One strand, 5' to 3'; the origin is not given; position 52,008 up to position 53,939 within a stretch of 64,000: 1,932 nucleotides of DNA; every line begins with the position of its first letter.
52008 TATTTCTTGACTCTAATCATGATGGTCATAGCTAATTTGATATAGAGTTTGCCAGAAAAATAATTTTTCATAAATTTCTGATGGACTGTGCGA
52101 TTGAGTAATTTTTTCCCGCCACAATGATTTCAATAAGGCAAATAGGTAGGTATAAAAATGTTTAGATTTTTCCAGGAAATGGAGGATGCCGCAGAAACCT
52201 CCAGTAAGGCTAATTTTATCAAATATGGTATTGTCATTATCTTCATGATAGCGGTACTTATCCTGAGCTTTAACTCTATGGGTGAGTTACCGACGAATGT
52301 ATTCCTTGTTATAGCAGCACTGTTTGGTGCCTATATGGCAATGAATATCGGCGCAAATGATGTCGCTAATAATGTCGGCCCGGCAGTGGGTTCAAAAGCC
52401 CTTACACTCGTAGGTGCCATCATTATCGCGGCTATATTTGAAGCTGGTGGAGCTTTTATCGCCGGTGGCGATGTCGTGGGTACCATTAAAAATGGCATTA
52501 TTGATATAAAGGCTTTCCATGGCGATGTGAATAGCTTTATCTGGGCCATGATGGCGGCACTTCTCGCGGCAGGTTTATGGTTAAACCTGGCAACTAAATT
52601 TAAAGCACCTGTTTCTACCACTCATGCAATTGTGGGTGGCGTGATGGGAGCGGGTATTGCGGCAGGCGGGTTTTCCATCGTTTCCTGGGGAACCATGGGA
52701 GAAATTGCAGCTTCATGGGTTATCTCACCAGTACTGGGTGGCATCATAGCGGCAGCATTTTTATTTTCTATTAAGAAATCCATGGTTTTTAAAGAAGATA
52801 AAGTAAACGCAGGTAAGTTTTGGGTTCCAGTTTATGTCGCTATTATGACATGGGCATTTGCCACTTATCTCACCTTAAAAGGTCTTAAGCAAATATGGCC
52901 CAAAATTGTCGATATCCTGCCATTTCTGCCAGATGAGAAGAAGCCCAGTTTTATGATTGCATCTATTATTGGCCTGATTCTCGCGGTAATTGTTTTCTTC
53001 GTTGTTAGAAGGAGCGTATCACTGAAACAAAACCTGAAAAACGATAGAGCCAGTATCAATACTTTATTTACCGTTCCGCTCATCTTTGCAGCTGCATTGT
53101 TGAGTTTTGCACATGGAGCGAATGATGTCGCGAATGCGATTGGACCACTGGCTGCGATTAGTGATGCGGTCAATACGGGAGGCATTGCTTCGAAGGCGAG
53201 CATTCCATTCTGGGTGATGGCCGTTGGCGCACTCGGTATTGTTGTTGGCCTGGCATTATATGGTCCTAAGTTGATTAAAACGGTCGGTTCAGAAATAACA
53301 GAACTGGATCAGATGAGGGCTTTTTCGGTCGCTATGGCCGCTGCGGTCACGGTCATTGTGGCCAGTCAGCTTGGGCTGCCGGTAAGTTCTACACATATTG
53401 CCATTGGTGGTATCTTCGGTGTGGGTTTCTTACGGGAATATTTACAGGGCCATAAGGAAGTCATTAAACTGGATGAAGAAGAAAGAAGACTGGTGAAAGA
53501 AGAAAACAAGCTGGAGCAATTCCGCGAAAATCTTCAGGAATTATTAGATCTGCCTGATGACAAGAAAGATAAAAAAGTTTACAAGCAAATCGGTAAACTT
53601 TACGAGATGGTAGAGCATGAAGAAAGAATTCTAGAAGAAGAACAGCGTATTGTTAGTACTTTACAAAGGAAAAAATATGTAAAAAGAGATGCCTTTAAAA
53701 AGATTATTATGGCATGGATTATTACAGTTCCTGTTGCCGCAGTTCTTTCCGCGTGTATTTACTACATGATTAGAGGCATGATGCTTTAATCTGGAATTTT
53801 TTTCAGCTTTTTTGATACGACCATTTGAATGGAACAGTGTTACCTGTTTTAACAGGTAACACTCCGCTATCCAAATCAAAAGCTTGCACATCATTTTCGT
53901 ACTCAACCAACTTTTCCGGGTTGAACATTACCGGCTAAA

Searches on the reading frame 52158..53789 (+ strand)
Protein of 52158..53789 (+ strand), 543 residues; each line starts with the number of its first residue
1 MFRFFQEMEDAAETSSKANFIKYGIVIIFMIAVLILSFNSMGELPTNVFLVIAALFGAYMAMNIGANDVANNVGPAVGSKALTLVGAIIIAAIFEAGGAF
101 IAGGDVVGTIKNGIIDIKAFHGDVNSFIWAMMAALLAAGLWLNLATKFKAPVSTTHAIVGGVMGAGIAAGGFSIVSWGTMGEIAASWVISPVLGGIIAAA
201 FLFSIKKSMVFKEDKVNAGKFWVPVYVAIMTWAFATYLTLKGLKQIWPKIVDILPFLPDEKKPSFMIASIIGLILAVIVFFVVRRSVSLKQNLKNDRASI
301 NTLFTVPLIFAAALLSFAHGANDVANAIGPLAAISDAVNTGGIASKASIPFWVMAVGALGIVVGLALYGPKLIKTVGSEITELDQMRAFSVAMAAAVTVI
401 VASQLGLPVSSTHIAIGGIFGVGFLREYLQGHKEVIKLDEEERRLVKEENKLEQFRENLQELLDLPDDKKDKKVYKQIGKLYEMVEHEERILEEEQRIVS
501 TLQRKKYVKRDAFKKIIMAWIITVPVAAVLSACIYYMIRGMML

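Call 55: search_protein_families(library=pfam, proteins=[window:52158-53789:+], max_evalue=0.00001)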
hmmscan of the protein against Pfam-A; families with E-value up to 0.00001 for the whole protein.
window:52158-53789:+ (543 aa): 1 family
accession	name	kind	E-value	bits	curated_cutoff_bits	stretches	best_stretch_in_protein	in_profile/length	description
PF01384.25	PHO4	-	2e-113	379.4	33.7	1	64-531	1-350/350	Phosphate transporter family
